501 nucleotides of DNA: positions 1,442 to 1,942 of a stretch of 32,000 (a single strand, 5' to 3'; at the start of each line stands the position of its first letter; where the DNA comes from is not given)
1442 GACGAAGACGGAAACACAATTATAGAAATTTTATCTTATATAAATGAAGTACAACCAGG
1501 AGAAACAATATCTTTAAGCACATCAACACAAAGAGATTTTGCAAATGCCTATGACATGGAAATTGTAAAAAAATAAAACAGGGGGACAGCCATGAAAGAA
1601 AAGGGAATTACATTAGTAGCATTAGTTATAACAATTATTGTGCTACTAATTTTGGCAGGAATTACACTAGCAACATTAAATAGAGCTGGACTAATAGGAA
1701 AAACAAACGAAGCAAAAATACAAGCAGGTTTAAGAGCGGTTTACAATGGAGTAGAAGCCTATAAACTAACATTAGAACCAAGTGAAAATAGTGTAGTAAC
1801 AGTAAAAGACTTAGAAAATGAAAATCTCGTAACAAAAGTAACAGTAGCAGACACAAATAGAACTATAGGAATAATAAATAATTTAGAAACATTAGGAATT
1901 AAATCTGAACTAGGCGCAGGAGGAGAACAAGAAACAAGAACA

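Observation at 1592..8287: A 2,231-aa adhesin-like protein carries a prepilin-type N-terminus, which may make it a giant modular pilin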

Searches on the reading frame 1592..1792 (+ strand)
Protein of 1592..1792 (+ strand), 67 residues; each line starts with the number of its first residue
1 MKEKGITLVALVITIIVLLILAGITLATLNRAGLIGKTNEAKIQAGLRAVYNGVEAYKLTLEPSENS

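Call 10: search_protein_families(library=pfam, proteins=[window:1592-1792:+], max_evalue=10)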
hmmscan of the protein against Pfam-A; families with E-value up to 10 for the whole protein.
seq(67 aa): 2 families
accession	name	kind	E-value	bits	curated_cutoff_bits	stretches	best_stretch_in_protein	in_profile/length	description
PF07963.17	N_methyl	-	0.0074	16.3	21.2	1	2-25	3-26/27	Prokaryotic N-terminal methylation motif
PF03579.19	SHP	-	0.014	15.4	27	1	7-31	19-43/65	Small hydrophobic protein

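Call 11: search_protein_families(library=ncbifam, proteins=[window:1592-1792:+], max_evalue=10)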
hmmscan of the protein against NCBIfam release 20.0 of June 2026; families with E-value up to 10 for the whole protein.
seq(67 aa): 3 families
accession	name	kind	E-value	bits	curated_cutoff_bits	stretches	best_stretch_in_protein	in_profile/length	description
TIGR01710.1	typeII_sec_gspG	equivalog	0.0018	18.3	88.85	1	4-60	1-55/134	type II secretion system major pseudopilin GspG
NF041775.1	typeIV_PilA_Myxo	equivalog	0.029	14.3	400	1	2-53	9-58/214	type IV pilin protein PilA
NF033090.1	HK_VanS_B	exception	0.059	12.3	920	1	1-36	1-35/447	vancomycin resistance histidine kinase VanS-B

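Call 31: find_related_loci(query=window:1592-1771:+, collection=genome_contigs, flank=10000)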
Query seq(60 aa) (60 aa) in genome_contigs; peptide patterns used: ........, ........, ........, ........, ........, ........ (x = any residue, [..] = any of these).
600 stretches matched a pattern (row limit reached: there are more); 400 encode a relative of the query (tblastn E <= 1e-3); the best 80 are kept; 80 distinct loci.
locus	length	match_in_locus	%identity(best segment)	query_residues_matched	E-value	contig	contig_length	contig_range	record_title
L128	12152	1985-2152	55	2-55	2e-12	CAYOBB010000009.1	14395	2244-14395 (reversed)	MAG TPA_asm: uncultured Clostridium sp. isolate SRP222994_co1_39 genome assembly, contig: NODE_8856_length_14395_cov_11.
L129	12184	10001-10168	57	3-58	2e-12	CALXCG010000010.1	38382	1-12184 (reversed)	MAG: uncultured Clostridia bacterium isolate BRZ_GL__bin37 genome assembly, contig: BRZ_GL__NODE_907_length_38382_cov_6.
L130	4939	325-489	58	2-55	5e-12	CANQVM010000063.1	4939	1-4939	MAG: uncultured Clostridia bacterium isolate Lapin-033__bin24 genome assembly, contig: Lapin-033__NODE_13771_length_4939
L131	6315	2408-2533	71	1-41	5e-12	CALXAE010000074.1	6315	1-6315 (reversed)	MAG: uncultured Clostridia bacterium isolate BRZ_DE__bin90 genome assembly, contig: BRZ_DE__NODE_16523_length_6315_cov_8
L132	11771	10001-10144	63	4-50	1e-11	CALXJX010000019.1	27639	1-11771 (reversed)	MAG: uncultured Clostridia bacterium isolate BRZ_ES__bin101 genome assembly, contig: BRZ_ES__NODE_2407_length_27639_cov_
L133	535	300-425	71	4-44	4e-12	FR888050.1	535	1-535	Clostridium sp. CAG:343 genomic scaffold, scf55, whole genome shotgun sequence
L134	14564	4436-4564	70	1-42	2e-11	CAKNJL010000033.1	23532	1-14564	MAG TPA_asm: uncultured Clostridium sp. isolate ERR3414573_bin.67_metaWRAP_v1.1_MAG genome assembly, contig: NODE_3025_l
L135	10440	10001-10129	60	2-44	3e-11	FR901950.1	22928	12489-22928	Clostridium sp. CAG:389 genomic scaffold, scf304, whole genome shotgun sequence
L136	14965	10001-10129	67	1-42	4e-11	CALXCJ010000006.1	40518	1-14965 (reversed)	MAG: uncultured Clostridia bacterium isolate BRZ_HP__bin93 genome assembly, contig: BRZ_HP__NODE_1276_length_40518_cov_6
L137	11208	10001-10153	57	1-50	3e-11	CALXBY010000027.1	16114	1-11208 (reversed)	MAG: uncultured Clostridia bacterium isolate BRZ_D__bin41 genome assembly, contig: BRZ_D__NODE_5500_length_16114_cov_8.8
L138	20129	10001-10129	70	4-45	3e-11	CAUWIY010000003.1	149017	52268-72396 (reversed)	MAG: uncultured Clostridia bacterium isolate ERS329792__bin14 genome assembly, contig: ERS329792_NODE_79_length_149017_c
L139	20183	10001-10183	52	2-54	5e-11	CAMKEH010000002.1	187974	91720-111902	MAG: uncultured Clostridium sp. isolate SRR12081292_bin.111_metaWRAP_v1.3_MAG genome assembly, contig: ERZ12289771.23, w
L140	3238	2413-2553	62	5-50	5e-11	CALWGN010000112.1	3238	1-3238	MAG: uncultured Lachnospiraceae bacterium isolate E0_LS__bin228 genome assembly, contig: E0_LS__k127_1010128, whole geno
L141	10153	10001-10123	63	1-41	5e-11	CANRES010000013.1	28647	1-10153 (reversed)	MAG: uncultured Clostridia bacterium isolate Lapin-024__bin13 genome assembly, contig: Lapin-024__NODE_2103_length_28647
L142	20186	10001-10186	53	2-57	6e-11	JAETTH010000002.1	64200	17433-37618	MAG: Erysipelotrichaceae bacterium isolate S36_Bin3 scaffold_500, whole genome shotgun sequence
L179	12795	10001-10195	57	4-59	6e-10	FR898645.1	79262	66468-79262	Clostridium sp. CAG:440 genomic scaffold, scf84, whole genome shotgun sequence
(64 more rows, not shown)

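Call 39: find_related_loci(query=L179:1205-2302:+, collection=genome_contigs, flank=10000)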
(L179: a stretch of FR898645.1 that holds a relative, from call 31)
Query L179:1205-2302:+ (366 aa) in genome_contigs; peptide patterns used: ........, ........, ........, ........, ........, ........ (x = any residue, [..] = any of these).
513 stretches matched a pattern; 439 encode a relative of the query (tblastn E <= 1e-3); the best 80 are kept; 80 distinct loci.
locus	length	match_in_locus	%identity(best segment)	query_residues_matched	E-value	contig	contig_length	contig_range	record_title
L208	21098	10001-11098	100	1-366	0e+0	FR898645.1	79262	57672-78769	Clostridium sp. CAG:440 genomic scaffold, scf84, whole genome shotgun sequence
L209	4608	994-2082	88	1-363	0e+0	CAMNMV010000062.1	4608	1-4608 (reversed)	MAG: uncultured Clostridium sp. isolate SRR873597_bin.111_metaWRAP_v1.3_MAG genome assembly, contig: NODE.58073_length_4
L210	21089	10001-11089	86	1-363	0e+0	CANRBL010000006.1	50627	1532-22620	MAG: uncultured Clostridia bacterium isolate Lapin-028__bin90 genome assembly, contig: Lapin-028__NODE_626_length_50627_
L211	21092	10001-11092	87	1-364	0e+0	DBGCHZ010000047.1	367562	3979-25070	MAG TPA_asm: Clostridia bacterium isolate MAG11343 contig47, whole genome shotgun sequence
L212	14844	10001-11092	87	1-364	0e+0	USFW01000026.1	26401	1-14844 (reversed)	uncultured Clostridium sp. isolate UMGS1673 genome assembly, contig: NODE_1368_length_26401_cov_5.973848, whole genome s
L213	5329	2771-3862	87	1-364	0e+0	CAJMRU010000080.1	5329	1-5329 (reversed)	TPA_asm: uncultured bacterium isolate ERR321600-bin.3 genome assembly, contig: NODE_4653_length_5329_cov_5.239666, whole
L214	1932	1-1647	86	1-364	0e+0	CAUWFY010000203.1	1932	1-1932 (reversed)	MAG: uncultured Clostridia bacterium isolate ERS329792__bin36 genome assembly, contig: ERS329792_NODE_26991_length_1932_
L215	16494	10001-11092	85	1-364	0e+0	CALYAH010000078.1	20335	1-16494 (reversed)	MAG: uncultured Clostridia bacterium isolate E03__bin62 genome assembly, contig: E03__k127_4891514, whole genome shotgun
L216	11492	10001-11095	84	1-365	0e+0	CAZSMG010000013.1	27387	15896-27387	MAG TPA_asm: uncultured Clostridium sp. isolate SRP287540_co1_206 genome assembly, contig: NODE_1717_length_27387_cov_23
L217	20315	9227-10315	86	1-363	0e+0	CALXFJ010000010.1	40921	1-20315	MAG: uncultured Clostridia bacterium isolate BRZ_HH__bin58 genome assembly, contig: BRZ_HH__NODE_1087_length_40921_cov_2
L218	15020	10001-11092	86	1-364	0e+0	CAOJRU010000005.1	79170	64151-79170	MAG TPA_asm: uncultured Clostridium sp. isolate SRR15604516_bin.45_metawrap_v1.3_MAG genome assembly, contig: NODE.266_l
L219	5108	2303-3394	85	1-364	0e+0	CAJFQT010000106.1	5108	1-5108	uncultured Clostridia bacterium isolate Chicken_15_mag_125 genome assembly, contig: MAGpy_11413_15_idba_bin_125_fascaffo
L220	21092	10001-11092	85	1-364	0e+0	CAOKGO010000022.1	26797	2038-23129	MAG TPA_asm: uncultured Clostridium sp. isolate SRR15604517_bin.1_metawrap_v1.3_MAG genome assembly, contig: NODE.1574_l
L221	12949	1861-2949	85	1-364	0e+0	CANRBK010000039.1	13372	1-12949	MAG: uncultured Clostridia bacterium isolate Lapin-030__bin10 genome assembly, contig: Lapin-030__NODE_6264_length_13372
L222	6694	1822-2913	85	1-364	0e+0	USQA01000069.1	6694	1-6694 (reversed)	uncultured Clostridium sp. isolate UMGS1968 genome assembly, contig: NODE_4310_length_6694_cov_3.540292, whole genome sh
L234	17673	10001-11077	87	1-359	0e+0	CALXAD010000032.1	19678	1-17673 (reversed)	MAG: uncultured Clostridia bacterium isolate BRZ_LB__bin31 genome assembly, contig: BRZ_LB__NODE_2448_length_19678_cov_4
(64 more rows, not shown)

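Call 56: search_protein_families(library=pfam, proteins=[L128:1952-9427:+, L179:9986-12001:+, L234:5567-6031:+, L234:6532-7377:+, L234:7390-7815:+, L234:7819-8238:+, L234:4921-5490:+, L234:4317-5021:+], max_evalue=0.01)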
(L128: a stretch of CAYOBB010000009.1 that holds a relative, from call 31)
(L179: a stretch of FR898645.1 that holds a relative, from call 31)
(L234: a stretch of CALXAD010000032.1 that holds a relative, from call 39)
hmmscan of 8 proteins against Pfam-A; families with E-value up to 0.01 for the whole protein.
L128:1952-9427:+ (2491 aa): 1 family
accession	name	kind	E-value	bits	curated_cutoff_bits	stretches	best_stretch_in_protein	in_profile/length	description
PF15418.12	DUF4625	-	0.0079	16.9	27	0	66-171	27-130/131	Domain of unknown function (DUF4625)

L179:9986-12001:+ (671 aa): 1 family
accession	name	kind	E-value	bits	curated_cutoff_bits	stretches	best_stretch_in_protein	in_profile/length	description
PF07581.17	Glug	-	4e-12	46.1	20.5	1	259-282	2-25/28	The GLUG motif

L234:5567-6031:+ (154 aa): 1 family
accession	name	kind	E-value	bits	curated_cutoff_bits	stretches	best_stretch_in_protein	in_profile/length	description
PF07963.17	N_methyl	-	0.0048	16.9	21.2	1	1-25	1-25/27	Prokaryotic N-terminal methylation motif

L234:6532-7377:+ (281 aa): 2 families
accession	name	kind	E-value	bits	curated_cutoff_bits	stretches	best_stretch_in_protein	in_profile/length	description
PF06750.18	A24_N_bact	-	5e-30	103.9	23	1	22-103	1-82/84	Bacterial Peptidase A24 N-terminal domain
PF10601.15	zf-LITAF-like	-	0.0022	18.6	23.8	0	14-59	25-67/70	LITAF-like zinc ribbon domain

L234:7390-7815:+ (141 aa): 0 families

L234:7819-8238:+ (139 aa): 1 family
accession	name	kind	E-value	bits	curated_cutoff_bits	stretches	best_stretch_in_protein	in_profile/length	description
PF07963.17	N_methyl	-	0.0068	16.4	21.2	0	1-26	1-26/27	Prokaryotic N-terminal methylation motif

L234:4921-5490:+ (189 aa): 0 families

L234:4317-5021:+ (234 aa): 0 families

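Call 60: search_protein_families(library=ncbifam, proteins=[L234:6532-7377:+, L234:5567-6031:+, L234:2701-4320:+, L234:8327-9958:+, L234:7390-7815:+, L234:7819-8238:+], max_evalue=0.01)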
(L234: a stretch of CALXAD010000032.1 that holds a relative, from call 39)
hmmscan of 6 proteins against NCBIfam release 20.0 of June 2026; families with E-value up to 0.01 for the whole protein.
L234:6532-7377:+ (281 aa): 0 families

L234:5567-6031:+ (154 aa): 1 family
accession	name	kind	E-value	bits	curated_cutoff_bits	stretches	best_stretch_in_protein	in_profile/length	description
NF006283.1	PRK08455.1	equivalog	0.004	16.8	187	1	5-54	16-65/182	flagellar basal body-associated protein FliL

L234:2701-4320:+ (539 aa): 0 families

L234:8327-9958:+ (543 aa): 20 families
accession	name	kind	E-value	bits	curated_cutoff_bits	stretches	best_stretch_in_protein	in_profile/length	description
TIGR02538.1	type_IV_pilB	equivalog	9.5e-123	410.7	675.65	2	158-539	177-561/564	type IV-A pilus assembly ATPase PilB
TIGR02533.1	type_II_gspE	equivalog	7e-117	391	630.25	1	155-538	102-484/486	type II secretion system ATPase GspE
NF007755.0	PRK10436.1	equivalog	8.9e-115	384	617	1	85-538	12-457/465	type II secretion system protein GspE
NF053534.1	T4PilAsmATPsTfpB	equivalog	1.4e-107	360.5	850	1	155-537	194-579/584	type IV pilus assembly ATPase TfpB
NF041000.1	ATPase_ComGA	equivalog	8.8e-64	215.1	300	1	168-426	2-266/267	competence type IV pilus ATPase ComGA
TIGR01420.1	pilT_fam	subfamily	4.8e-47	160.8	319.1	1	167-427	3-270/343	PilT/PilU family type 4a pilus ATPase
TIGR02525.1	plasmid_TraJ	equivalog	4.1e-25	88.5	368.3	1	270-428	128-297/372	plasmid transfer ATPase TraJ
NF058587.1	archaellum_moto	equivalog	1.3e-19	70.4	550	1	296-402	280-393/527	archaellum flagellar ATPase motor FlaI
TIGR02524.1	dot_icm_DotB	equivalog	8.7e-15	54.8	463.3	1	285-430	128-290/358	Dot/Icm type IV secretion system ATPase DotB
TIGR02782.1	TrbB_P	equivalog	5.6e-14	52.1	304.55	1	281-405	127-255/303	P-type conjugative transfer ATPase TrbB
TIGR02788.1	VirB11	equivalog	3.4e-13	49.3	249.95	1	280-408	134-268/308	P-type DNA transfer ATPase VirB11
NF053672.1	bindosome_BasE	exception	4.7e-13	48.7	1000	1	290-451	269-433/512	bindosome assembly system ATPase subunit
NF010469.0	PRK13894.1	subfamily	1.3e-12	47.7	508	1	280-406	139-268/320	conjugal transfer ATPase TrbB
NF012033.0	PRK15489.1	equivalog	1.9e-10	39.6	537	1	4-201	488-676/703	glycosyl transferase family protein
TIGR03819.1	heli_sec_ATPase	hypoth_equivalog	2.3e-10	40.2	373.15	1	268-407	154-302/340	TadA family conjugal transfer-associated ATPase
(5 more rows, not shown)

L234:7390-7815:+ (141 aa): 1 family
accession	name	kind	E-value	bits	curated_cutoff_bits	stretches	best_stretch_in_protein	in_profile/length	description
NF041013.1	T4P_ComGE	equivalog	0.0046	17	49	1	7-63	4-60/83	competence type IV pilus minor pilin ComGE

L234:7819-8238:+ (139 aa): 1 family
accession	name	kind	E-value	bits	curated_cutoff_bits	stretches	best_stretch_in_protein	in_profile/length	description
NF041775.1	typeIV_PilA_Myxo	equivalog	0.00042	20.3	400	1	4-60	10-66/214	type IV pilin protein PilA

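Call 74: find_related_loci(query=window:1592-1771:+, collection=viral_contigs, flank=6000)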
Query seq(60 aa) (60 aa) in viral_contigs; peptide patterns used: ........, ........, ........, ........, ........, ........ (x = any residue, [..] = any of these).
123 stretches matched a pattern; 4 encode a relative of the query (tblastn E <= 1e-3); 4 distinct loci.
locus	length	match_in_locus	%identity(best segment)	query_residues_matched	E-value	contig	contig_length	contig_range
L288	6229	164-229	91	4-25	3e-7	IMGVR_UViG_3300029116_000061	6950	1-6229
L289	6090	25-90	86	4-25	4e-7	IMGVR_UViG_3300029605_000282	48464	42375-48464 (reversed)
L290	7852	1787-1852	91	4-25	6e-7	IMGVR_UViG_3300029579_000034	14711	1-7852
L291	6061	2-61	95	6-25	7e-6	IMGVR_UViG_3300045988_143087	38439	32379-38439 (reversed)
